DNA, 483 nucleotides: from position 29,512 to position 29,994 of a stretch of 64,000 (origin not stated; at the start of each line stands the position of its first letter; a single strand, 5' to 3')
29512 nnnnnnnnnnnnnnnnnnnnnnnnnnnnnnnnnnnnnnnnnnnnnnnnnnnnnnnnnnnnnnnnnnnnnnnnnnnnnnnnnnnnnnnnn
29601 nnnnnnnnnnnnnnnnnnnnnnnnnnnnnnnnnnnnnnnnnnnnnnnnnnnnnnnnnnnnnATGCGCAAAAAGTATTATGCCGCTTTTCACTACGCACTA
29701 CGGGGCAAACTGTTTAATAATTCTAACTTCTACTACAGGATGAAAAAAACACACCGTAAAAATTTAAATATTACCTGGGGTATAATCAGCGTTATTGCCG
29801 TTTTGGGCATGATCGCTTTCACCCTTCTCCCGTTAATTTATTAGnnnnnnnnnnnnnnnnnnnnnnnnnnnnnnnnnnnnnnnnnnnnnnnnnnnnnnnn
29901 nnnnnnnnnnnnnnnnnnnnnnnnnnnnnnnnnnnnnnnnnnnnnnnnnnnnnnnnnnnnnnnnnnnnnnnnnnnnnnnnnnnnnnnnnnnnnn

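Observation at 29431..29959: Promoter-driven structured leader that occludes the start of a 34-aa hydrophobic peptide (type I toxin-like or unknown riboregulator)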

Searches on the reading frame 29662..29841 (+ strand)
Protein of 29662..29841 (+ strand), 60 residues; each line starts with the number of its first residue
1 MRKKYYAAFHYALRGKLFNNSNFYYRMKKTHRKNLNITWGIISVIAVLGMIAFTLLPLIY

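Call 18: find_homologous_proteins(query=window:29662-29841:+, max_evalue=10)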
Query window:29662-29841:+ (60 aa): 5 proteins with E <= 10 among 5 candidates.
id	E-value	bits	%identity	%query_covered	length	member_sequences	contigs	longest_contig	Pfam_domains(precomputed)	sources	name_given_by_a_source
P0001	1.8e-32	127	100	100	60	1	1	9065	-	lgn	-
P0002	9.3e-6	43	68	57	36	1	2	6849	-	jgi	jgi:hypothetical protein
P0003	4.2e-5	41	65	57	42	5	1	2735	-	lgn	-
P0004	1.7e-3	36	65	57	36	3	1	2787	-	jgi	-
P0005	2.2e-3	36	55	70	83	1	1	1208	-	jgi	-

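Call 21: find_encoding_contigs(protein=P0002, flank=3000, max_places=10)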
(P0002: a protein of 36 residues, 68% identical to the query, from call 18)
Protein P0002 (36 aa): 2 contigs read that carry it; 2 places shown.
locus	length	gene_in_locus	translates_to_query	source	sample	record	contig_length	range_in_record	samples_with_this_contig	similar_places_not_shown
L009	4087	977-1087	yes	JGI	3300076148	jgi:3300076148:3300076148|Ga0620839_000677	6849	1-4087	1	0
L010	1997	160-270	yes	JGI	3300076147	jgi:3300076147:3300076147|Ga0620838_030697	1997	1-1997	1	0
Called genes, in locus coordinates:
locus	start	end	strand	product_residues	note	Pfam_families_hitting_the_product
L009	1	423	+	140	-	?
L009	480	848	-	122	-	PF04977:DivIC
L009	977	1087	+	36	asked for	-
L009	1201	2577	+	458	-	PF02812:ELFV_dehydrog_N, PF00208:ELFV_dehydrog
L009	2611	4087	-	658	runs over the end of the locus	PF00009:GTP_EFTU, PF22042:EF-G_D2 (faint), PF03144:GTP_EFTU_D2 (faint), PF14492:EFG_III, PF00679:EFG_C, PF06421:LepA_C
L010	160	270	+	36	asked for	-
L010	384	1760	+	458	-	PF02812:ELFV_dehydrog_N, PF00208:ELFV_dehydrog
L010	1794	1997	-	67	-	?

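Call 22: find_encoding_contigs(protein=P0003, flank=3000, max_places=10)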
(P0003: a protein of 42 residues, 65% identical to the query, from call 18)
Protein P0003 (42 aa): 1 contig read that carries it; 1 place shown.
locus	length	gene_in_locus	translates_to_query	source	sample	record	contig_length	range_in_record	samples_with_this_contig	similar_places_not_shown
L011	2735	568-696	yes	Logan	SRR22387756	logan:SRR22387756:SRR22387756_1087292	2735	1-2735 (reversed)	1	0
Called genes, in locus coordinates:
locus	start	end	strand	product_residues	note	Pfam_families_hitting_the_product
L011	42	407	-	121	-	PF04977:DivIC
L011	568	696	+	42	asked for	-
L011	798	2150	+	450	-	PF02812:ELFV_dehydrog_N, PF00208:ELFV_dehydrog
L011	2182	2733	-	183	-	?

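Call 23: find_encoding_contigs(protein=P0004, flank=3000, max_places=10)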
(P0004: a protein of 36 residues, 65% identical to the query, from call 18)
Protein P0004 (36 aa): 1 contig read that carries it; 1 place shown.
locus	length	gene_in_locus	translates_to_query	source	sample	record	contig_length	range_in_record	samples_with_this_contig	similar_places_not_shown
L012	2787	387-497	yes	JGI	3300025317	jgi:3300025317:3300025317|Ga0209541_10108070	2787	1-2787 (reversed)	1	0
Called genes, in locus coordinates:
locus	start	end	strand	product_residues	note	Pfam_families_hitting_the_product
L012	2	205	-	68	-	?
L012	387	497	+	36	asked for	-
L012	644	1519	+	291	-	PF02812:ELFV_dehydrog_N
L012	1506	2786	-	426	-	?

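Call 24: find_encoding_contigs(protein=P0005, flank=3000, max_places=10)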
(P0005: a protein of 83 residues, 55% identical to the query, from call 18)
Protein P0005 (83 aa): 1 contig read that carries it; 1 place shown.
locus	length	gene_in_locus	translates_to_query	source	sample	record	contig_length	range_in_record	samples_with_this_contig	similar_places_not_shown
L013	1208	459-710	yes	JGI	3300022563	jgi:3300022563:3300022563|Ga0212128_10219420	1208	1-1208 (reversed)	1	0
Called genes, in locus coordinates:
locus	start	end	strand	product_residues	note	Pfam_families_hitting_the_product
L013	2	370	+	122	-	?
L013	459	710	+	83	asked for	-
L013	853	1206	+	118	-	?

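Call 40: search_protein_families(library=pfam, proteins=[window:29662-29841:+], max_evalue=10)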
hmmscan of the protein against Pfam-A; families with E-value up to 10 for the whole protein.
window:29662-29841:+ (60 aa): 0 families

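Call 47: find_homologous_proteins(query=A3, max_evalue=1)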
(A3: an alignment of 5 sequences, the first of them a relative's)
Query A3 (5 sequences) (42 aa, profile of the alignment): 14 proteins with E <= 1 among 158 candidates.
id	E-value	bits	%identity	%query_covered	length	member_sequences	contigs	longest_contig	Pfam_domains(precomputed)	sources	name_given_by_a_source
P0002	1.1e-20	91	92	86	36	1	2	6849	-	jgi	jgi:hypothetical protein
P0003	8.0e-20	88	100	100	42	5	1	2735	-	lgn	-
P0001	4.9e-19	85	65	81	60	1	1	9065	-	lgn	-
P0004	1.6e-18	84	62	81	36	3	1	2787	-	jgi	-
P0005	3.4e-17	80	59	88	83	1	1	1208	-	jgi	-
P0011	1.2e-13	68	66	76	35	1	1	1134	-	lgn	-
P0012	4.0e-13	67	66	76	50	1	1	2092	-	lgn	-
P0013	9.4e-12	62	53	76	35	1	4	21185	-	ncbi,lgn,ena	-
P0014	1.5e-11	62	74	81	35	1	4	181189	-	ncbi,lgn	-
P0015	2.6e-11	61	58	79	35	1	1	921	-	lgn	-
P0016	4.3e-11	60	58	79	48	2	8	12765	-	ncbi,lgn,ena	-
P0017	2.9e-10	57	63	76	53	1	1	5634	-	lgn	-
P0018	2.5e-8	51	52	74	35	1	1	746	-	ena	-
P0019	1.1e-6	46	49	88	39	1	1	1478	-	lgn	-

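Call 50: find_encoding_contigs(protein=P0014, flank=3000, max_places=10)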
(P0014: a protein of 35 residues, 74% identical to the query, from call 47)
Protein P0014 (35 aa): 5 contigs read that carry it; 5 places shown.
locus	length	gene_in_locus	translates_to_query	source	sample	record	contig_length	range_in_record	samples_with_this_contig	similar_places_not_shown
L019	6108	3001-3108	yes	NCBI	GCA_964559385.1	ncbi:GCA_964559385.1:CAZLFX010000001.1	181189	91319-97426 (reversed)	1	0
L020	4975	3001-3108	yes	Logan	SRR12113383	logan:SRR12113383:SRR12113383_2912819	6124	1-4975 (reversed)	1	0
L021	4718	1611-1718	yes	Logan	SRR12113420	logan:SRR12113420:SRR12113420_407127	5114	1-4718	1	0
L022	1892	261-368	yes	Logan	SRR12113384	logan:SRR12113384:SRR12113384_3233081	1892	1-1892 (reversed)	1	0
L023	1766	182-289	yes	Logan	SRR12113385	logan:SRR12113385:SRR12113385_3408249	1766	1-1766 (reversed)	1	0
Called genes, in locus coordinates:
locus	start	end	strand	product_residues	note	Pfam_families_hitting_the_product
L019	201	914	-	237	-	PF01936:NYN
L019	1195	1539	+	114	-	-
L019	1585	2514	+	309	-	PF01745:IPT, PF13671:AAA_33 (faint), PF01715:IPPT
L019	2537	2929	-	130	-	PF04977:DivIC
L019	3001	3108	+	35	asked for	-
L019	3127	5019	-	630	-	PF00009:GTP_EFTU, PF03144:GTP_EFTU_D2, PF14492:EFG_III (weak), PF00679:EFG_C, PF06421:LepA_C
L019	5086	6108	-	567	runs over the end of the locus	PF03023:MurJ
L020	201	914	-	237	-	PF01936:NYN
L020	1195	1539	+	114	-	-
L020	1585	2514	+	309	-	PF01745:IPT, PF13671:AAA_33 (faint), PF01715:IPPT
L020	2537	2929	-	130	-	PF04977:DivIC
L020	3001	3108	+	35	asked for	-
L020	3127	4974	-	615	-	?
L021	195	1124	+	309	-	PF01745:IPT, PF13671:AAA_33 (faint), PF01715:IPPT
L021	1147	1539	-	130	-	PF04977:DivIC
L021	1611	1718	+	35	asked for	-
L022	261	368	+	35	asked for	-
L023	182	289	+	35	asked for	-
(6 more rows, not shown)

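Call 51: find_encoding_contigs(protein=P0016, flank=3000, max_places=10)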
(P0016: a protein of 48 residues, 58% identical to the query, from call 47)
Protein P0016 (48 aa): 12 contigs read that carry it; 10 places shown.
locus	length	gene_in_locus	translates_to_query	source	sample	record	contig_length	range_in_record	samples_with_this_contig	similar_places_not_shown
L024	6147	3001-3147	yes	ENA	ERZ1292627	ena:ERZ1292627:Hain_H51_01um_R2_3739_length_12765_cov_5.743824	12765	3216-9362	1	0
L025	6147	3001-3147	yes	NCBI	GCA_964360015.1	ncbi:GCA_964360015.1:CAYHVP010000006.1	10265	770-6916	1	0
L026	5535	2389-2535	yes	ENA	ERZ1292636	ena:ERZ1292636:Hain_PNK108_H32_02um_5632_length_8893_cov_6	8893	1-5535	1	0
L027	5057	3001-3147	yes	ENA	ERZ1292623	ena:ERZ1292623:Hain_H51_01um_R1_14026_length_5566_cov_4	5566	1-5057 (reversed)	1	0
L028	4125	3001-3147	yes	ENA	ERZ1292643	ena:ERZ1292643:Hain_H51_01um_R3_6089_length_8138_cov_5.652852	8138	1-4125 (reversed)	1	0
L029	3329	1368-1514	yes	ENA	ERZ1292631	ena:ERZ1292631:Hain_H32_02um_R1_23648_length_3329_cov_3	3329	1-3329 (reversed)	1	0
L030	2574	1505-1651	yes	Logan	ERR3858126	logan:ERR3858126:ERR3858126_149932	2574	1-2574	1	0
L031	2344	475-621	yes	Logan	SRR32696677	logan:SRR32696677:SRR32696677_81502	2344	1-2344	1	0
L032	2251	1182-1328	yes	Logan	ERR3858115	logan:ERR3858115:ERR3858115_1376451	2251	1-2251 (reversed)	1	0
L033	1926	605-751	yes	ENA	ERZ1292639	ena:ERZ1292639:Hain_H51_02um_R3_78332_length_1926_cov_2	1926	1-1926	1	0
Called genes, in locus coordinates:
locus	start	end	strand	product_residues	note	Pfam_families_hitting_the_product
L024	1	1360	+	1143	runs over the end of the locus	PF02518:HATPase_c, PF00204:DNA_gyraseB, PF14890:Intein_splicing, PF01751:Toprim, PF00986:DNA_gyraseB_C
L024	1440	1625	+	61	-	PF00584:SecE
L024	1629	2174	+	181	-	PF02357:NusG, PF00467:KOW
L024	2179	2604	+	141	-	PF03946:Ribosomal_L11_N, PF00298:Ribosomal_L11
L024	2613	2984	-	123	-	PF04977:DivIC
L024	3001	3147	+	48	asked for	-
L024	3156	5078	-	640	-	PF00009:GTP_EFTU, PF03144:GTP_EFTU_D2 (weak), PF14492:EFG_III (weak), PF00679:EFG_C, PF06421:LepA_C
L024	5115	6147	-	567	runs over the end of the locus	PF03023:MurJ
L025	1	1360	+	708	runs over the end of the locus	?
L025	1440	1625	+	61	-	PF00584:SecE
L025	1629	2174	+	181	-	PF02357:NusG, PF00467:KOW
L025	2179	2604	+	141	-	PF03946:Ribosomal_L11_N, PF00298:Ribosomal_L11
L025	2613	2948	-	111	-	PF04977:DivIC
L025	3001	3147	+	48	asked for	-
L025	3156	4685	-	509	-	PF00009:GTP_EFTU, PF03144:GTP_EFTU_D2 (weak), PF14492:EFG_III (weak), PF00679:EFG_C, PF06421:LepA_C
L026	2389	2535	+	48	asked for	-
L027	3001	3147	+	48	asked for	-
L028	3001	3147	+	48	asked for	-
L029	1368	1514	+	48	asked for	-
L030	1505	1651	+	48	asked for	-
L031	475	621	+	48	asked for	-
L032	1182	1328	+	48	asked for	-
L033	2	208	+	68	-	?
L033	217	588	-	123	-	PF04977:DivIC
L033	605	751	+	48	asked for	-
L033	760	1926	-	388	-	?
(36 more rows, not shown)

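Call 54: search_protein_representatives(alignment_id=A3)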
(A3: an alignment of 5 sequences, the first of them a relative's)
Query: 5 sequences, 36 profile positions. Proteins with E-value up to 0.001 (for the whole library): 77; up to 1e-10: 4; up to 1e-30: 0. The best 77 are listed.
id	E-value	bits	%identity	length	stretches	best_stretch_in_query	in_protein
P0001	1.6e-19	85.4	-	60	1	1-34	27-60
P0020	8.5e-13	63.9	-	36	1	1-34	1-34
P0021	1.2e-11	60.2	-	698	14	4-16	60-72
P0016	1.4e-11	60.0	-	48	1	3-34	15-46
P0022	1.2e-10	57.0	-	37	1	3-33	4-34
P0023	4.0e-10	55.3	-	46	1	1-33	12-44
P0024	8.3e-10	54.3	-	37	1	3-33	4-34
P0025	1.2e-09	53.8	-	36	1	1-33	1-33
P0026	1.3e-09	53.6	-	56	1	1-35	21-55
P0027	2.2e-09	52.9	-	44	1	5-35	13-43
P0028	5.2e-09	51.7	-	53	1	5-35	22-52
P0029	7.9e-09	51.2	-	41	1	4-36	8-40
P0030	1.0e-08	50.8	-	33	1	6-34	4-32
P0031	1.3e-08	50.5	-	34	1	4-32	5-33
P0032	2.0e-08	49.9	-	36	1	3-33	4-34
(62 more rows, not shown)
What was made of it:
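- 29740..29844 (+): Gene for a 34-aa single-pass membrane protein (called pep here) with a basic N-terminus and no Shine-Dalgarno sequence. 77 cluster representatives (call 54).
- There are 77 representatives at 50% identity (call 54).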

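Call 87: search_protein_families(library=pfam, proteins=[L012:2-205:-, L013:2-370:+, L013:853-1206:+, L012:644-1519:+], max_evalue=0.01)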
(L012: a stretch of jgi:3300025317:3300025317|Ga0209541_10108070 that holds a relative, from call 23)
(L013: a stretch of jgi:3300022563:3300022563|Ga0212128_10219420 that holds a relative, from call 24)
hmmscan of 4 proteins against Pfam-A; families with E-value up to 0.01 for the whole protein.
L012:2-205:- (68 aa): 1 family
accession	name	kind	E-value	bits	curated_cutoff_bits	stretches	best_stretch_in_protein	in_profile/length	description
PF04977.20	DivIC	-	0.0047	17.2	28.9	1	21-66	3-48/80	Septum formation initiator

L013:2-370:+ (122 aa): 1 family
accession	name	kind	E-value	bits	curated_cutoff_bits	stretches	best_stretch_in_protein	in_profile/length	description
PF22919.1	ATP-synt_VA_C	-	1.6e-12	47.8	24.7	1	17-99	7-92/101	C-terminal domain of V and A type ATP synthase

L013:853-1206:+ (118 aa): 1 family
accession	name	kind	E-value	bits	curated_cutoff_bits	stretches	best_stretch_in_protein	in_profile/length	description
PF02812.23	ELFV_dehydrog_N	-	3.2e-30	104.9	25.3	1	35-117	1-83/129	Glu/Leu/Phe/Val dehydrogenase, dimerisation domain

L012:644-1519:+ (291 aa): 1 family
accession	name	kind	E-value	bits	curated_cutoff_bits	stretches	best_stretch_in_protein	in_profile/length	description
PF02812.23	ELFV_dehydrog_N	-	5.3e-49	165.7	25.3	1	62-186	1-125/129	Glu/Leu/Phe/Val dehydrogenase, dimerisation domain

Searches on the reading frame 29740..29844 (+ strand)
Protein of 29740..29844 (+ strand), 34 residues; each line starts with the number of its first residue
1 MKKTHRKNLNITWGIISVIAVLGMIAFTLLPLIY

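Call 15: find_encoding_contigs(protein=window:29740-29844:+, flank=3000, max_places=10)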
Protein window:29740-29844:+ (34 aa): no gene with exactly this product is on record in the collection.

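Call 40: search_protein_families(library=pfam, proteins=[window:29740-29841:+], max_evalue=10)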
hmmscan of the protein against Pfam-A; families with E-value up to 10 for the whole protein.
seq(34 aa): 0 families

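Call 41: search_protein_families(library=ncbifam, proteins=[window:29740-29841:+], max_evalue=10)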
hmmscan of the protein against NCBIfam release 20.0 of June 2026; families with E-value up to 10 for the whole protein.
seq(34 aa): 2 families
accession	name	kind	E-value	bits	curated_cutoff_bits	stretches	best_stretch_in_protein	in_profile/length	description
NF003752.0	PRK05346.2-3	equivalog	0.018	14.1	617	1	3-34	3-34/316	Na(+)-translocating NADH-quinone reductase subunit C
TIGR02866.1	CoxB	equivalog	0.063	12.8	147.7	1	3-32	50-79/202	cytochrome c oxidase subunit II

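Call 57: search_protein_families(library=pfam, alignment_id=A4, max_evalue=1)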
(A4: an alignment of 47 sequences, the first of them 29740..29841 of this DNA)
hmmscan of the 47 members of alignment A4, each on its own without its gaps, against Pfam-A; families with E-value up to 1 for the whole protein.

A. member 1, window:29740-29841:+ (34 aa): 0 families

B. families by the number of members that match (of 47 scanned): 44 families (the first 25 are shown)
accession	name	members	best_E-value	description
PF09716.15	ETRAMP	4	0.0096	Malarial early transcribed membrane protein (ETRAMP)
PF04835.17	Pox_A9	3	0.02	A9 protein conserved region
PF05359.17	DUF748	3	0.055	Domain of Unknown Function (DUF748)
PF09889.16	DUF2116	3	0.14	Probable treble clef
PF00858.29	ASC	3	0.22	Amiloride-sensitive sodium channel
PF17259.7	DUF5325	2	0.034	Family of unknown function (DUF5325)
PF23906.1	DUF7248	2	0.034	Family of unknown function (DUF7248)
PF13800.11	Sigma_reg_N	2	0.072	Sigma factor regulator N-terminal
PF04790.18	Sarcoglycan_1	2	0.16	Sarcoglycan complex subunit protein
PF06341.16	DUF1056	1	0.003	Protein of unknown function (DUF1056)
PF04195.17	Transposase_28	1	0.022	Putative gypsy type transposon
PF20088.4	DUF6480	1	0.026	Family of unknown function (DUF6480)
PF12113.13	SVM_signal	1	0.038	SVM protein signal sequence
PF25665.1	His1_capsid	1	0.044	His1 virus capsid protein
PF10661.14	EssA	1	0.051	WXG100 protein secretion system (Wss), protein EssA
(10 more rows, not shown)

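Call 58: search_protein_families(library=ncbifam, alignment_id=A4, max_evalue=1)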
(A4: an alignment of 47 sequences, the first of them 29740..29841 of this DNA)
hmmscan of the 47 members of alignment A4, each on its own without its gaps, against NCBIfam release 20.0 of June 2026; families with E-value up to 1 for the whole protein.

A. member 1, window:29740-29841:+ (34 aa): 2 families
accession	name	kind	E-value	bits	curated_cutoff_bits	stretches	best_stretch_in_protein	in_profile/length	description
NF003752.0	PRK05346.2-3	equivalog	0.018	14.1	617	1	3-34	3-34/316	Na(+)-translocating NADH-quinone reductase subunit C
TIGR02866.1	CoxB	equivalog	0.063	12.8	147.7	1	3-32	50-79/202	cytochrome c oxidase subunit II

B. families by the number of members that match (of 47 scanned): 31 families (the first 25 are shown)
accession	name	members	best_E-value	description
NF045993.1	MAG0130_MAG3770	11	0.00032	MAG0130/MAG3770 family membrane protein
NF045849.1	ICE_MMCAP2_0565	7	0.0024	Mbov_0395 family pilin-like conjugal transfer protein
NF003752.0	PRK05346.2-3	5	0.018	Na(+)-translocating NADH-quinone reductase subunit C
TIGR02866.1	CoxB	4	0.063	cytochrome c oxidase subunit II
NF047332.1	Chlamy_GarD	3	0.0078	inclusion membrane protein GarD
NF033486.1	harvest_ssl1498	3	0.038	photosystem II assembly protein Psb34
NF045739.1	MPN157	2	0.0044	MPN157 family protein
NF047320.1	morpho_MmpB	2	0.014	morphogenic membrane protein MmpB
NF010314.2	PRK13751.2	2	0.036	mercuric ion transporter MerT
NF003465.0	PRK05089.1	2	0.046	cytochrome c oxidase assembly protein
TIGR01495.1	ETRAMP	2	0.06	ETRAMP family protein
NF047981.1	RC1041_fam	2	0.076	RC1041 family protein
NF011343.0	PRK14760.1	1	0.0017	protein YoaJ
NF003751.0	PRK05346.2-2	1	0.01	Na(+)-translocating NADH-quinone reductase subunit C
NF033560.1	merT_RC607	1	0.011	mercuric transport protein MerT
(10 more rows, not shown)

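Call 59: search_solved_structures(query=A4, max_evalue=10)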
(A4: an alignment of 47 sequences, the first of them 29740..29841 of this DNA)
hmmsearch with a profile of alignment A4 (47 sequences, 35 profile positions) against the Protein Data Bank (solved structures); distinct sequences matched with E-value up to 10: 0.
